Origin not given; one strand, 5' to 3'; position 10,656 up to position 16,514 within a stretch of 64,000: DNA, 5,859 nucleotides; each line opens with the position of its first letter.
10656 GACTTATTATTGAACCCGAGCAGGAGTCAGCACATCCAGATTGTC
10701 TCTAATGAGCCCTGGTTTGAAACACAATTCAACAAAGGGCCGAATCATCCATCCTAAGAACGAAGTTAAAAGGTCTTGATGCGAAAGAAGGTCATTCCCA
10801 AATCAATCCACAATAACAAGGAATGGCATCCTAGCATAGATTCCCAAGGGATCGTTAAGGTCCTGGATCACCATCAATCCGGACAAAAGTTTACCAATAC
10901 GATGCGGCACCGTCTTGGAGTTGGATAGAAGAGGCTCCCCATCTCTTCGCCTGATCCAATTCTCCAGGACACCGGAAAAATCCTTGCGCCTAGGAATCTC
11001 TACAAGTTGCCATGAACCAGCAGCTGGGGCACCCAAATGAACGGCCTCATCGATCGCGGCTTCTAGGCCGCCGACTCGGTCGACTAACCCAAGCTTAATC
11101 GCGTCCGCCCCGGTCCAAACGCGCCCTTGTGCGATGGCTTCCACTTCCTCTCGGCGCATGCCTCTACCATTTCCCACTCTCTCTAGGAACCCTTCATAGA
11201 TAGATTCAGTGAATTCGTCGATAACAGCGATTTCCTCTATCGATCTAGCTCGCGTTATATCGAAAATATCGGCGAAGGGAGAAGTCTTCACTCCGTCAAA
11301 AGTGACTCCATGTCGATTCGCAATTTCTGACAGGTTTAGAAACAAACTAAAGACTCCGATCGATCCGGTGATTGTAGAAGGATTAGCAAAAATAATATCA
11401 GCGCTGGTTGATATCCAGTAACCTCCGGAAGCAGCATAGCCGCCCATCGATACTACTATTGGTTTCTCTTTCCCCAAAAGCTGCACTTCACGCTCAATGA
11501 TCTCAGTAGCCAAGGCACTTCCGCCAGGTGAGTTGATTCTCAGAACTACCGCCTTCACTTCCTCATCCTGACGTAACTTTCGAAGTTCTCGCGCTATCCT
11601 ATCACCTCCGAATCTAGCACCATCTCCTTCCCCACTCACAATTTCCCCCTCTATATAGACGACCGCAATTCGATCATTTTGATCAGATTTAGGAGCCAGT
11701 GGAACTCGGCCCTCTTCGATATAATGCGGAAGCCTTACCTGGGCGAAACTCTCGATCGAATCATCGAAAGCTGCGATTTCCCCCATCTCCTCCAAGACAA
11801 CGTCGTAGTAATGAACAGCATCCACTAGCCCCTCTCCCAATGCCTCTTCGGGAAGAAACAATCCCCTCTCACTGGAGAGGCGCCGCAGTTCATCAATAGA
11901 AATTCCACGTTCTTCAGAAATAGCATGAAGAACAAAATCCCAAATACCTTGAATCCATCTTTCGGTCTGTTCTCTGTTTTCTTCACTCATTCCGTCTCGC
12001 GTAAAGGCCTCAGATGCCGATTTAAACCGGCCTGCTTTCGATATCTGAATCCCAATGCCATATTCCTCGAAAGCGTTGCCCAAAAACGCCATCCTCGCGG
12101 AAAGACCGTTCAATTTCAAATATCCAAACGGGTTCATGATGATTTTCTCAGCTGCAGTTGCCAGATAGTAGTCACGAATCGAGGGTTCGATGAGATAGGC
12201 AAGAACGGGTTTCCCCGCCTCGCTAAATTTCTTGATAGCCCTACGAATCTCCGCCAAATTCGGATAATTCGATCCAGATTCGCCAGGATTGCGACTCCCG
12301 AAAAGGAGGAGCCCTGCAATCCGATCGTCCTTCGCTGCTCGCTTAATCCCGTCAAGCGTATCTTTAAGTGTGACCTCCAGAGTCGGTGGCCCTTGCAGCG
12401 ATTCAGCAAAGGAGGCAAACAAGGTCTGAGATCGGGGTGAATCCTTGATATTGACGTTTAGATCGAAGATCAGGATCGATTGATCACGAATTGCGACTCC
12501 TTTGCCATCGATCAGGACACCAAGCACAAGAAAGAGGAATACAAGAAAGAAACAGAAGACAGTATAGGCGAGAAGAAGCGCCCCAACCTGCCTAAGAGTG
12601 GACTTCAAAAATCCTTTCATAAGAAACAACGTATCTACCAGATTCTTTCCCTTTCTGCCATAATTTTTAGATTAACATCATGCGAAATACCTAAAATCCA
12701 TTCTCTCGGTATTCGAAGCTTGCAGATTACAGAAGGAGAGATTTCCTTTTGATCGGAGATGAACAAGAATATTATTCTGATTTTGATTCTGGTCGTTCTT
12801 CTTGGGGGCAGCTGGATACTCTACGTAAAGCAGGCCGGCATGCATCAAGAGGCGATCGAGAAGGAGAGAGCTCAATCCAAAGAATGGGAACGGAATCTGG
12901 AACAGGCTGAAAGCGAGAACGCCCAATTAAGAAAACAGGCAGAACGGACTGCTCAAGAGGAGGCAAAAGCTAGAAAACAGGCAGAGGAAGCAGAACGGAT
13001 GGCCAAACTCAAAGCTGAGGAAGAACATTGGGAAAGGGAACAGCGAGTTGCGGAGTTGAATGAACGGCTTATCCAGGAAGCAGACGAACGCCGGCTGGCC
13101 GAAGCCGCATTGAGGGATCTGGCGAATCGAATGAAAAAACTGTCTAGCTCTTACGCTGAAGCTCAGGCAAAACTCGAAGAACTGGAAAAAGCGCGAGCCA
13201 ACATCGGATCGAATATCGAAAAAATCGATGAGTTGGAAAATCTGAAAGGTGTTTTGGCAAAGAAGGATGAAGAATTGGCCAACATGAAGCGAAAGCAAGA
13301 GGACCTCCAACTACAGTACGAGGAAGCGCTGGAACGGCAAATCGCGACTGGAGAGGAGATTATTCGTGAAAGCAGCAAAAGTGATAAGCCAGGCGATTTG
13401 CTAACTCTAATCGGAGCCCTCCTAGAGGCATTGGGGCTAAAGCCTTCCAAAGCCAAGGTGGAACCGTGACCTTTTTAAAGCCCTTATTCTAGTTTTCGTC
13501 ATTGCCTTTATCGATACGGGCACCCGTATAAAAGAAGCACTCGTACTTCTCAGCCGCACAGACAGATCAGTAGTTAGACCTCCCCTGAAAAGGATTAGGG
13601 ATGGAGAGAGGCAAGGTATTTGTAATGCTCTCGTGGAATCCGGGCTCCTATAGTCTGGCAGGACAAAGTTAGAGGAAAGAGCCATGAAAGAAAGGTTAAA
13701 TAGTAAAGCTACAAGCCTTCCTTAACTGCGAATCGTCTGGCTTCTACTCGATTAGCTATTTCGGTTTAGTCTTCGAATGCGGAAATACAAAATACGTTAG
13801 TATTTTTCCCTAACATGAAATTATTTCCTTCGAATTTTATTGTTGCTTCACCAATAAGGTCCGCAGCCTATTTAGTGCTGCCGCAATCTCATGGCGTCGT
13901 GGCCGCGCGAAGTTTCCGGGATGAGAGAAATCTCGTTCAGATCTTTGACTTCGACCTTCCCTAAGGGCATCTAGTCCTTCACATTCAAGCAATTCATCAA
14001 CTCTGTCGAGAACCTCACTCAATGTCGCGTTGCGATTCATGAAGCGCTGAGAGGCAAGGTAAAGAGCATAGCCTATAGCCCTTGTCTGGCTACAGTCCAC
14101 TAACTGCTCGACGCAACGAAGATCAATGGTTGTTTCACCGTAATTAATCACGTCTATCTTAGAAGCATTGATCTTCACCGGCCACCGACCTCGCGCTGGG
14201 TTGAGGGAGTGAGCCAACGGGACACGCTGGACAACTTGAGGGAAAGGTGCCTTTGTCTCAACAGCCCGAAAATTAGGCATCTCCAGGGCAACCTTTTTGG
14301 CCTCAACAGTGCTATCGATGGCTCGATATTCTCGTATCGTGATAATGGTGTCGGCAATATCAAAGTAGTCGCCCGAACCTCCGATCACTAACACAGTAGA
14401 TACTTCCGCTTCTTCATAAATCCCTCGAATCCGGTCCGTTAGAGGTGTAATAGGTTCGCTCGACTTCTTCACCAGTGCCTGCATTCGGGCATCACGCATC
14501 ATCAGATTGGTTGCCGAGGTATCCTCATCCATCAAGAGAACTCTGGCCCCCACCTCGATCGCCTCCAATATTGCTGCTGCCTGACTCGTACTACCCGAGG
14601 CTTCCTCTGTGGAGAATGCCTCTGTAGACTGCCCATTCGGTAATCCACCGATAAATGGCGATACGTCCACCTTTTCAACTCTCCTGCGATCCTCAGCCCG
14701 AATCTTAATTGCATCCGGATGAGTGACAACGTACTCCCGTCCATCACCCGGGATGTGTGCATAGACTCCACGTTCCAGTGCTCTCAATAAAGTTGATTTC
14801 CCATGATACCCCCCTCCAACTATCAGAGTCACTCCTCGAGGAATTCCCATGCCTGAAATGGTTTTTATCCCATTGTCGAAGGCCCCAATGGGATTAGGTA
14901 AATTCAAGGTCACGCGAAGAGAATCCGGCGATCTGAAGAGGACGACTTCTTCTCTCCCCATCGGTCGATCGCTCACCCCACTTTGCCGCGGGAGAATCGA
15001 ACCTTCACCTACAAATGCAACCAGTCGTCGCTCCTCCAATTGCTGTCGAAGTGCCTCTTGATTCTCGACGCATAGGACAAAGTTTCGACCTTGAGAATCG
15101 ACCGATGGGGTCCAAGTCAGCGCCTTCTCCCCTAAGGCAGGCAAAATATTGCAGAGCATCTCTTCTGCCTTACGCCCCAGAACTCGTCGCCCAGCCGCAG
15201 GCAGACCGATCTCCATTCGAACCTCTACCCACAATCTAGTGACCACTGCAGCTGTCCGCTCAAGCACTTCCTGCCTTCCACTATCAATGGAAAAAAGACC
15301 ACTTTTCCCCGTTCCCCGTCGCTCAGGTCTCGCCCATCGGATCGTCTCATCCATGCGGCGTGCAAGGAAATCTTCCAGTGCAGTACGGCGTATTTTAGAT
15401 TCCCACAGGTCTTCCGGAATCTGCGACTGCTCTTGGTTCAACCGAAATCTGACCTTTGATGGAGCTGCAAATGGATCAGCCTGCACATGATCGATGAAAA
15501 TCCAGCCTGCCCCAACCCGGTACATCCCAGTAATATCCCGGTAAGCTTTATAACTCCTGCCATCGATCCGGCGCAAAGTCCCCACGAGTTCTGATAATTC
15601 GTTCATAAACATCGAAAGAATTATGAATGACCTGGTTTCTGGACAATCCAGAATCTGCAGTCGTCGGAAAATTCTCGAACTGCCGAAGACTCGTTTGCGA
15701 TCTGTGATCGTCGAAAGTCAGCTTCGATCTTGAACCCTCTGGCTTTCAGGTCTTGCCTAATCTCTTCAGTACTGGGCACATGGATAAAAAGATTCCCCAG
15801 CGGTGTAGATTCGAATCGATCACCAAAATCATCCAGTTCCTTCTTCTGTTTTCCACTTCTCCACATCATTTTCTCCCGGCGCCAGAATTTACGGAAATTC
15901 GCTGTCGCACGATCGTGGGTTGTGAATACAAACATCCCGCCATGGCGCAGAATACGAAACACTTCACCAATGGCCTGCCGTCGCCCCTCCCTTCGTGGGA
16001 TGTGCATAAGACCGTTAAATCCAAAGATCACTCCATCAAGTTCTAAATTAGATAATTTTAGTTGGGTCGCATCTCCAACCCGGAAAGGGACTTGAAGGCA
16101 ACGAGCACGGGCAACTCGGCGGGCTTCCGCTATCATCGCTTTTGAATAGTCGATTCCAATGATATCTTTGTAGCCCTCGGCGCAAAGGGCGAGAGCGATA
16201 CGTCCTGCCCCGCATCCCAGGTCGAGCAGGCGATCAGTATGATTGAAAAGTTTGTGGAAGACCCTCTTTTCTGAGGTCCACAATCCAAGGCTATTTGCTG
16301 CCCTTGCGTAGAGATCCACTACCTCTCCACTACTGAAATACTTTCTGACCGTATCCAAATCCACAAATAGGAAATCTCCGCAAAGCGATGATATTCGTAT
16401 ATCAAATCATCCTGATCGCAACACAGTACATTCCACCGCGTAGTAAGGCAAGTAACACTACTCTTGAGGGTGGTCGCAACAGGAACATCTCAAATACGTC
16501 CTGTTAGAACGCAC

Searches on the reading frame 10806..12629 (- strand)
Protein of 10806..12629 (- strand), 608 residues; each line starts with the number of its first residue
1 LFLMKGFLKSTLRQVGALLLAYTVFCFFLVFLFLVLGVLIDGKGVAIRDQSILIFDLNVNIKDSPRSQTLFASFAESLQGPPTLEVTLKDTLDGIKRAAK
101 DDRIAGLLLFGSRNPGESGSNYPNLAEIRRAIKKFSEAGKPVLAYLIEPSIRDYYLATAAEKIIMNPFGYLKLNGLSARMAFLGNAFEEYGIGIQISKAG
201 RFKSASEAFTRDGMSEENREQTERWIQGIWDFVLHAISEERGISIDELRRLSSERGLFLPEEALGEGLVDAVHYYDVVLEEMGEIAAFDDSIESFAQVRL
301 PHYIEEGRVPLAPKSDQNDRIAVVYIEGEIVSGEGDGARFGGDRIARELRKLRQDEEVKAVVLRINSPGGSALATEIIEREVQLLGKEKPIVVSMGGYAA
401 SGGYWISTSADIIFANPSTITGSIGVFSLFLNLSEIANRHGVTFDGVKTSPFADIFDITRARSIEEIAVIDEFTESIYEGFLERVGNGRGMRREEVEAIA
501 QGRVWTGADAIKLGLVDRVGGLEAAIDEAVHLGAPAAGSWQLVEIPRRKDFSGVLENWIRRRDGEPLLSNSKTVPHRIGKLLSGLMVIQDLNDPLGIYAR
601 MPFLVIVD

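Call 7: search_protein_families(library=pfam, proteins=[window:10806-12629:-], max_evalue=0.001)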
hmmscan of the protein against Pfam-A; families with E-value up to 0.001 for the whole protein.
window:10806-12629:- (608 aa): 3 families
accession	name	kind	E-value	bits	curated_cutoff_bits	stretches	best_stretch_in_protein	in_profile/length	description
PF01343.23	Peptidase_S49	-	3.1e-71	238.8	24.9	2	386-529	4-147/154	Peptidase family S49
PF00574.28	CLP_protease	-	6.4e-07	29.9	20.2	0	344-411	32-97/182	Clp protease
PF01972.22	SDH_protease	-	0.00024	20.7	31.3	1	348-423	81-154/286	ClpP-like SDH-type serine proteinase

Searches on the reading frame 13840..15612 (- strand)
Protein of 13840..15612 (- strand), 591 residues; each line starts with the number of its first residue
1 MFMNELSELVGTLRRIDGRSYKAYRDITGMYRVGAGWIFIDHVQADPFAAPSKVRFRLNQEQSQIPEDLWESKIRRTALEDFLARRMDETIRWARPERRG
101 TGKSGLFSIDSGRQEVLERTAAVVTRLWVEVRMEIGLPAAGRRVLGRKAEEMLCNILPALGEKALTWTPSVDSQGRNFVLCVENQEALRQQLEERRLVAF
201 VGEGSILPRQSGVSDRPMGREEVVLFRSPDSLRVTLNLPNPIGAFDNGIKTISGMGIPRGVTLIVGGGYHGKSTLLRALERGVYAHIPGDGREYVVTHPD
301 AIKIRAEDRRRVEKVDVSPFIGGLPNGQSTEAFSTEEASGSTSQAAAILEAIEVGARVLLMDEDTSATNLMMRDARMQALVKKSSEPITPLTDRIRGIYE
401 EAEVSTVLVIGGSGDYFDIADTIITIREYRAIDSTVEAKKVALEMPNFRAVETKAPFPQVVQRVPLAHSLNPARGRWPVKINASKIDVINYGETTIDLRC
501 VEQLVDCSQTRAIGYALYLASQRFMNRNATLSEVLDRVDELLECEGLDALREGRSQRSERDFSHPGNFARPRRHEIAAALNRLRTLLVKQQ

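Call 7: search_protein_families(library=pfam, proteins=[window:13840-15612:-], max_evalue=0.001)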
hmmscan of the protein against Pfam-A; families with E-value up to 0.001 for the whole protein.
window:13840-15612:- (591 aa): 3 families
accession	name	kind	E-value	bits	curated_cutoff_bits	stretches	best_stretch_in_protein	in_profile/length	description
PF09818.15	ABC_ATPase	-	6e-117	390.1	23.2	1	177-460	7-280/283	P-loop domain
PF20446.3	ABC_N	-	2.9e-50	170.8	26.5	1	8-165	3-159/162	ATPase of the ABC class N-terminal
PF21117.3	MRB1590_C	-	8.9e-30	103.8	27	1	480-588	1-101/102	MRB1590 C-terminal domain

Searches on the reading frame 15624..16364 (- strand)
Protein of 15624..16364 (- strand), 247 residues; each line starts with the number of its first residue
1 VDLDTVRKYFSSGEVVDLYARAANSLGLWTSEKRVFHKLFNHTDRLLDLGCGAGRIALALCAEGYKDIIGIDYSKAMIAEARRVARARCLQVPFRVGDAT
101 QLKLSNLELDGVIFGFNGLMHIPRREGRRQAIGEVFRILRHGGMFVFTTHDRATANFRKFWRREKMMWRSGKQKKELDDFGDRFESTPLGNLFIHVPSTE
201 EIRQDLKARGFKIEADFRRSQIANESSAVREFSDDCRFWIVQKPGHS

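Call 7: search_protein_families(library=pfam, proteins=[window:15624-16364:-], max_evalue=0.001)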
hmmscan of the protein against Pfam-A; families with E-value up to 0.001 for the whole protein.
window:15624-16364:- (247 aa): 9 families
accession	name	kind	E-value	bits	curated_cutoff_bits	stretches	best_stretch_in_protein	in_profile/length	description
PF13649.12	Methyltransf_25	-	2.5e-19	70.2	27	1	47-143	2-97/97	Methyltransferase domain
PF08241.18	Methyltransf_11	-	1.8e-16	61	21.2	1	47-147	1-95/95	Methyltransferase domain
PF13847.12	Methyltransf_31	-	4.6e-16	59.2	27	1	44-166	5-128/145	Methyltransferase domain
PF13489.12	Methyltransf_23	-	2.4e-10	40.8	27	1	40-214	20-162/164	Methyltransferase domain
PF08242.18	Methyltransf_12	-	3.5e-10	40.9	30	1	47-145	1-98/98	Methyltransferase domain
PF01209.24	Ubie_methyltran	-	5.7e-08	32.8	20.1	1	42-152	47-156/233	ubiE/COQ5 methyltransferase family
PF05175.20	MTS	-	0.00011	22.3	23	1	42-101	31-92/170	Methyltransferase small domain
PF05219.18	DREV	-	0.00022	20.9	26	0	138-211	64-137/265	DREV methyltransferase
PF03848.20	TehB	-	0.00069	19.5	20.4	1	45-105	33-93/193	Tellurite resistance protein TehB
